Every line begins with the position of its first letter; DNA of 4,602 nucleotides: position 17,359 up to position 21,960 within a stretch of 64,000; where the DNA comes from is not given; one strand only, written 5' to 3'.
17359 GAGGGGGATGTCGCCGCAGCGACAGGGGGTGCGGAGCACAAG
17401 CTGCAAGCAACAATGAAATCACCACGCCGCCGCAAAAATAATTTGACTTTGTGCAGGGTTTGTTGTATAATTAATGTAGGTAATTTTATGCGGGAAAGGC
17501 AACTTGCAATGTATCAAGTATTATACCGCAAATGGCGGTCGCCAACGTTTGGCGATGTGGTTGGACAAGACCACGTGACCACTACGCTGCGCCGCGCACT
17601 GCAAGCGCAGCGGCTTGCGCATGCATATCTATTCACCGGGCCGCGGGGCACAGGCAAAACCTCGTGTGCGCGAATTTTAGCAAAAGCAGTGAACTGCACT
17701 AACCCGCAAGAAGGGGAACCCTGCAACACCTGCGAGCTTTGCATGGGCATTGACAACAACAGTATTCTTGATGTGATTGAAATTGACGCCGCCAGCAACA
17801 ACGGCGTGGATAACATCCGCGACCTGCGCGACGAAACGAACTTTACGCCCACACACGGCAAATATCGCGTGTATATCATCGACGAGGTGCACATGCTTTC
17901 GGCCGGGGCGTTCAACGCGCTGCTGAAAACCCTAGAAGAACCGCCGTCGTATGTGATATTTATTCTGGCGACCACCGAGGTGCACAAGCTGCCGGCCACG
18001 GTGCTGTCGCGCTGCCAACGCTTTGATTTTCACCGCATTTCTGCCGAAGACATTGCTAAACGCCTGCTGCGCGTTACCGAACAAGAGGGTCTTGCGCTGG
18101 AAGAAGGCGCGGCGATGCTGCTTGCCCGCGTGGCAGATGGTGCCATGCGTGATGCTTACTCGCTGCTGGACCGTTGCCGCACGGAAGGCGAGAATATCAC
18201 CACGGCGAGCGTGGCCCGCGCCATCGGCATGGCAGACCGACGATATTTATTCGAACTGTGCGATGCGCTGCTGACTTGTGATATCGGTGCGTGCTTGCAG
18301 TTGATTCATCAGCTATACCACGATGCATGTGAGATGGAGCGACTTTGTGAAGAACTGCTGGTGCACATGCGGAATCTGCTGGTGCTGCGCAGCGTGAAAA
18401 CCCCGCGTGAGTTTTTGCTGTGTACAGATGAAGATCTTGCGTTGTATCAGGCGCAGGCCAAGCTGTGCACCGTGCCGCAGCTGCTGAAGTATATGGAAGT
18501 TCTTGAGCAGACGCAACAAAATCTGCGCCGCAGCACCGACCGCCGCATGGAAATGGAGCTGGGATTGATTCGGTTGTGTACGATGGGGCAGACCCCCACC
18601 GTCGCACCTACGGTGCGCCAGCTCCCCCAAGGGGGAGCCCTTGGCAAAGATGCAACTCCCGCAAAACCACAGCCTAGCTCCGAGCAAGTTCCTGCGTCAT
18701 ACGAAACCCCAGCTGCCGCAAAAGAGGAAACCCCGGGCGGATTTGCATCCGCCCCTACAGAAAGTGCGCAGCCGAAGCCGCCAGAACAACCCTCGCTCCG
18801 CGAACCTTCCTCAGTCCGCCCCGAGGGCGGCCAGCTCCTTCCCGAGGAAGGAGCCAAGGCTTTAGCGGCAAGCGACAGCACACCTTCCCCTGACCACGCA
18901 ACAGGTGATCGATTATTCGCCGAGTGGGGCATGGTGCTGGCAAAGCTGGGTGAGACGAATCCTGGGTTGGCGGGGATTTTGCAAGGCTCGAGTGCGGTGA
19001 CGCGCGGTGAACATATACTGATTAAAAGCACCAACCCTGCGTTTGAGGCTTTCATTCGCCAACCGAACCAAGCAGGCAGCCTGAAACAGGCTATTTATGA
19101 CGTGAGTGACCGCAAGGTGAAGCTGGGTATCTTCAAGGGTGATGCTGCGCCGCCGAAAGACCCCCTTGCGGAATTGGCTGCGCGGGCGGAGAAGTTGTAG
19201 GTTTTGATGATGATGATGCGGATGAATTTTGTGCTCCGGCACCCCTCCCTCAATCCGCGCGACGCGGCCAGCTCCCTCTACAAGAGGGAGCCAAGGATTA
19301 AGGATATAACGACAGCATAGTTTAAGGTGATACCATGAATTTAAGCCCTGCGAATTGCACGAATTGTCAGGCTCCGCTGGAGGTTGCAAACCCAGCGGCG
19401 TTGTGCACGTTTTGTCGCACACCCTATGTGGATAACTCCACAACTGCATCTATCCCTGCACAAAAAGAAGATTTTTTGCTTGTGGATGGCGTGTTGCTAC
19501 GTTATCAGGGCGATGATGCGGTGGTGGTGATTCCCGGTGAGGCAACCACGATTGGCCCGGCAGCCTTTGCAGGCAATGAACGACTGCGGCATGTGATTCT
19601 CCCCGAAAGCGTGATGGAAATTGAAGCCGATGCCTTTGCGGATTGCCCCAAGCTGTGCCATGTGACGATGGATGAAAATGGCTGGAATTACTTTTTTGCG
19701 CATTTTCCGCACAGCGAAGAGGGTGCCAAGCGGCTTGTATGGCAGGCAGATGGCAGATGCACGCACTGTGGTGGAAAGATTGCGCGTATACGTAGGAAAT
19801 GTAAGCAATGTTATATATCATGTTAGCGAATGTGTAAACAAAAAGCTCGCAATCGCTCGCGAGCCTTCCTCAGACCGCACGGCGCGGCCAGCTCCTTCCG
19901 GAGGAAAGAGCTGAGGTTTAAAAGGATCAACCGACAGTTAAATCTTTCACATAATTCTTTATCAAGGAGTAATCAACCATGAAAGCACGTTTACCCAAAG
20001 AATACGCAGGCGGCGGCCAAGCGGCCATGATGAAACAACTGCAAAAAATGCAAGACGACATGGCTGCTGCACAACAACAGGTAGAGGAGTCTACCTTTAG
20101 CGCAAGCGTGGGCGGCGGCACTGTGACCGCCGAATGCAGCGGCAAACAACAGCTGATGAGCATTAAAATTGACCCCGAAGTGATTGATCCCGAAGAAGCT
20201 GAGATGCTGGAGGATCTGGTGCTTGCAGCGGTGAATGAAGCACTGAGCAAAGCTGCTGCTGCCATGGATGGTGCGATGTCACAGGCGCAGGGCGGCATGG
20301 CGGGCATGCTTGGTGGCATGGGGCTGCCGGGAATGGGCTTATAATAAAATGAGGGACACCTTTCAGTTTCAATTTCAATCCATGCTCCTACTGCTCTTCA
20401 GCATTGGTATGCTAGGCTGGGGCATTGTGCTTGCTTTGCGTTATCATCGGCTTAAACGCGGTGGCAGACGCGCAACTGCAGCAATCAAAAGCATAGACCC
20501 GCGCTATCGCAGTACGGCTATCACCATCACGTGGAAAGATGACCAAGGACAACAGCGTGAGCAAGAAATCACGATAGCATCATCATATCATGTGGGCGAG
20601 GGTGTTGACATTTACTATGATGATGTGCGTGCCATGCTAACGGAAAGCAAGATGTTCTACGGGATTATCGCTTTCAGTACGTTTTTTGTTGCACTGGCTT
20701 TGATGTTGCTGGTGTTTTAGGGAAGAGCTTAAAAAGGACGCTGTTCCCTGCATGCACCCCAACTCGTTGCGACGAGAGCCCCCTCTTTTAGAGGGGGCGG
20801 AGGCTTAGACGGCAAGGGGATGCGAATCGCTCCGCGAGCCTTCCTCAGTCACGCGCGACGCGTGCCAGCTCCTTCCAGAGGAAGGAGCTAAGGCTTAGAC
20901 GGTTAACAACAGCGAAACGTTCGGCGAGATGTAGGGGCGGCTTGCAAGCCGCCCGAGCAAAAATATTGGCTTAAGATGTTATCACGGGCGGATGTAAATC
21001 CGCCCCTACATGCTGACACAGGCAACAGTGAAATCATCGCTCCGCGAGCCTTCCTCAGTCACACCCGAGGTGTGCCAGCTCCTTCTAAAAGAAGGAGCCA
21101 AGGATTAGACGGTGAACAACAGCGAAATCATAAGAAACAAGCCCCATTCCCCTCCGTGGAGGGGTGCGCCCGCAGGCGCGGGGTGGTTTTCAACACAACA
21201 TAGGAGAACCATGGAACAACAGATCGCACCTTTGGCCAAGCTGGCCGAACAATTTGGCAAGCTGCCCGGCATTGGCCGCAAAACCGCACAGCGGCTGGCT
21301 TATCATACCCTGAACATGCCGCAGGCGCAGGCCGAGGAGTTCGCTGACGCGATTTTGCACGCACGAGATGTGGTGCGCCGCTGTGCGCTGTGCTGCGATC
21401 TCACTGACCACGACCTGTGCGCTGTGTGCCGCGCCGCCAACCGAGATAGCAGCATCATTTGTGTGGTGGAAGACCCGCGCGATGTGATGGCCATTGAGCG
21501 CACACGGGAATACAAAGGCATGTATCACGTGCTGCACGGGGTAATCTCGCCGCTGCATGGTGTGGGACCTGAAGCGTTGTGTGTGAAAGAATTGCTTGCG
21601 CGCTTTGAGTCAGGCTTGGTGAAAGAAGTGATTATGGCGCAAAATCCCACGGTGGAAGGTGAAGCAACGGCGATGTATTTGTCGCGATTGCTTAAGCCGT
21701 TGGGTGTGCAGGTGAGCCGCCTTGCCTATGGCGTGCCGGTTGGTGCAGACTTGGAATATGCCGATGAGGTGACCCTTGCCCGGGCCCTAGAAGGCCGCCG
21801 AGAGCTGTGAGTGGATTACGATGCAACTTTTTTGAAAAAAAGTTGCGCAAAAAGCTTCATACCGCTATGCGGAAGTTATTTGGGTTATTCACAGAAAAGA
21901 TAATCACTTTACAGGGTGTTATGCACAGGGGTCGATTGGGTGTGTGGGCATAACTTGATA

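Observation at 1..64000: Intergenic DNA is saturated by at least eight families of short GC-rich palindromic modules assembled as mosaics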

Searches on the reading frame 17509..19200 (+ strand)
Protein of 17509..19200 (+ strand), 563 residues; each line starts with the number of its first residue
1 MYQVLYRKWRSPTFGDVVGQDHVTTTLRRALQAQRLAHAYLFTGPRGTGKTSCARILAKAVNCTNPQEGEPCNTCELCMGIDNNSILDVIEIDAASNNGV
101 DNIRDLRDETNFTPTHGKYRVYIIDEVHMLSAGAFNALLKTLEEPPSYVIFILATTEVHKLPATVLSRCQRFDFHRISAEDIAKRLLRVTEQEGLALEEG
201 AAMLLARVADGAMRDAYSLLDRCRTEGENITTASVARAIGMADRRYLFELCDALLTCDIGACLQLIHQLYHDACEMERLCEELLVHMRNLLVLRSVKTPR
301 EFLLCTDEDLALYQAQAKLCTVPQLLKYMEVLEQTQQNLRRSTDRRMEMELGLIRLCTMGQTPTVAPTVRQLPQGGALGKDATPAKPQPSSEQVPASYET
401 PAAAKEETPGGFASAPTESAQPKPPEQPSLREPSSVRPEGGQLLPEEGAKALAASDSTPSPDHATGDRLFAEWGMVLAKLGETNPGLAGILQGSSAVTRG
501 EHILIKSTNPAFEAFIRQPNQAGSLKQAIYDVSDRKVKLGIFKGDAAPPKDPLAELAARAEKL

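Call 27: search_protein_families(library=pfam, proteins=[window:17509-19200:+], max_evalue=0.01)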
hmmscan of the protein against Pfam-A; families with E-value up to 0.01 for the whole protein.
window:17509-19200:+ (563 aa): 14 families
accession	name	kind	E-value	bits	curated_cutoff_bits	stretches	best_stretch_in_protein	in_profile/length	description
PF13177.12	DNA_pol3_delta2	-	3.9e-46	157.4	27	1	20-176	2-159/161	DNA polymerase III, delta subunit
PF12169.13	DNA_pol3_gamma3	-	1.6e-17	64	24.4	1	230-372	1-143/143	DNA polymerase III subunits gamma and tau domain III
PF00004.35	AAA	-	1.9e-12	48.2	21.2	1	41-173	2-124/131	ATPase family associated with various cellular activities (AAA)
PF22608.2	DNAX_ATPase_lid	-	4.5e-10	39.6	27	1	182-221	2-41/49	DNA polymerase III clamp loader subunit, ATPase lid domain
PF13401.12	AAA_22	-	1.5e-05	25.8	27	1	39-153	7-120/130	AAA domain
PF07728.20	AAA_5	-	3e-05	24.5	22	1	41-144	3-92/139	AAA domain (dynein-related subfamily)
PF13191.12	AAA_16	-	0.0001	23.3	32.6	1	17-137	2-151/167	AAA ATPase domain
PF05496.18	RuvB_N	-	0.00019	21.7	27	1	12-64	4-60/159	Holliday junction DNA helicase RuvB P-loop domain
PF13604.12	AAA_30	-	0.00022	21.4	27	1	39-151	20-121/191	AAA domain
PF06068.19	TIP49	-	0.00023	20.9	23.8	0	121-156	277-311/347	TIP49 P-loop domain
PF12775.13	AAA_7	-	0.0014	18.7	25.8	1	37-133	33-115/181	P-loop containing dynein motor region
PF04851.21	ResIII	-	0.0028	18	22.5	0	110-144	117-152/164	Type III restriction enzyme, res subunit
PF13245.12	AAA_19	-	0.0039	17.8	25.1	0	30-151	4-122/134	AAA domain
PF13173.12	AAA_14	-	0.0065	16.9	27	0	39-153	4-96/129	AAA domain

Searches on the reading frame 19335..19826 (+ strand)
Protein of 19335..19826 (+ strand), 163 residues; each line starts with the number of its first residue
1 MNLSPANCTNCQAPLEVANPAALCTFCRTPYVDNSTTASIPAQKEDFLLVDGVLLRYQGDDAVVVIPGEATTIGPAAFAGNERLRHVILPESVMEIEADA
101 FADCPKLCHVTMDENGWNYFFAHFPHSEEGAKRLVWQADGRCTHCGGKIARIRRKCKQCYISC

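Call 86: search_protein_families(library=pfam, proteins=[window:19335-19826:+], max_evalue=0.001)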
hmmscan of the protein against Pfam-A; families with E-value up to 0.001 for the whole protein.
window:19335-19826:+ (163 aa): 1 family
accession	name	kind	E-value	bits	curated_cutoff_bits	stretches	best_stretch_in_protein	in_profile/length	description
PF13306.12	LRR_5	-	5.8e-08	33.1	27.7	1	64-115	16-66/127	BspA type Leucine rich repeat region (6 copies)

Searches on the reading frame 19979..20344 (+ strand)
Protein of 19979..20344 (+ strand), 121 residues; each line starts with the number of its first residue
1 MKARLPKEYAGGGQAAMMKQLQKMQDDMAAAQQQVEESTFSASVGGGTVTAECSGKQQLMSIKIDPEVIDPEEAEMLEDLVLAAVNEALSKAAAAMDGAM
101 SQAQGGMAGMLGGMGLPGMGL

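Call 86: search_protein_families(library=pfam, proteins=[window:19979-20344:+], max_evalue=0.001)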
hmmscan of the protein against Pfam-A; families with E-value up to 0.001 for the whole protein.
window:19979-20344:+ (121 aa): 1 family
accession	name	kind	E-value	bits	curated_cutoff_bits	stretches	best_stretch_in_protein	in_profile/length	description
PF02575.21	YbaB_DNA_bd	-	4.4e-30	104.1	25.5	1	18-107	1-90/91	YbaB/EbfC DNA-binding family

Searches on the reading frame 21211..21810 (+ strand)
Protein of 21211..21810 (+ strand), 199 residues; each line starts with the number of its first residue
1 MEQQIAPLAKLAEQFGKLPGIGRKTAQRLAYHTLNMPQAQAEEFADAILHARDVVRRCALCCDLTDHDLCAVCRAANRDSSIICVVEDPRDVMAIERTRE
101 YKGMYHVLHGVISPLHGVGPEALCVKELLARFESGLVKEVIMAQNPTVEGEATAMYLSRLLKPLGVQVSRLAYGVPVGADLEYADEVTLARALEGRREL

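Call 86: search_protein_families(library=pfam, proteins=[window:21211-21810:+], max_evalue=0.001)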
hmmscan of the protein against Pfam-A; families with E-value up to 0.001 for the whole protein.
window:21211-21810:+ (199 aa): 6 families
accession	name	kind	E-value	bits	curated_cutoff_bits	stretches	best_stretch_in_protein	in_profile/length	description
PF13662.12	Toprim_4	-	6.6e-26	90.8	25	1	82-172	2-85/85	Toprim domain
PF21176.3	RecR_HhH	-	8.9e-17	61.1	27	1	9-51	2-44/45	RecR, helix-hairpin-helix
PF21175.2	RecR_C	-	6.5e-14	51.4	22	1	174-197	1-24/24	RecR, C-terminal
PF01751.28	Toprim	-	2.1e-11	44.2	23.1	1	83-168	2-93/96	Toprim domain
PF02132.21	RecR_ZnF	-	0.00023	21.3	22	1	55-74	1-20/21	RecR, Cys4-zinc finger domain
PF00633.29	HHH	-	0.00043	20.4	24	0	13-29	11-27/30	Helix-hairpin-helix motif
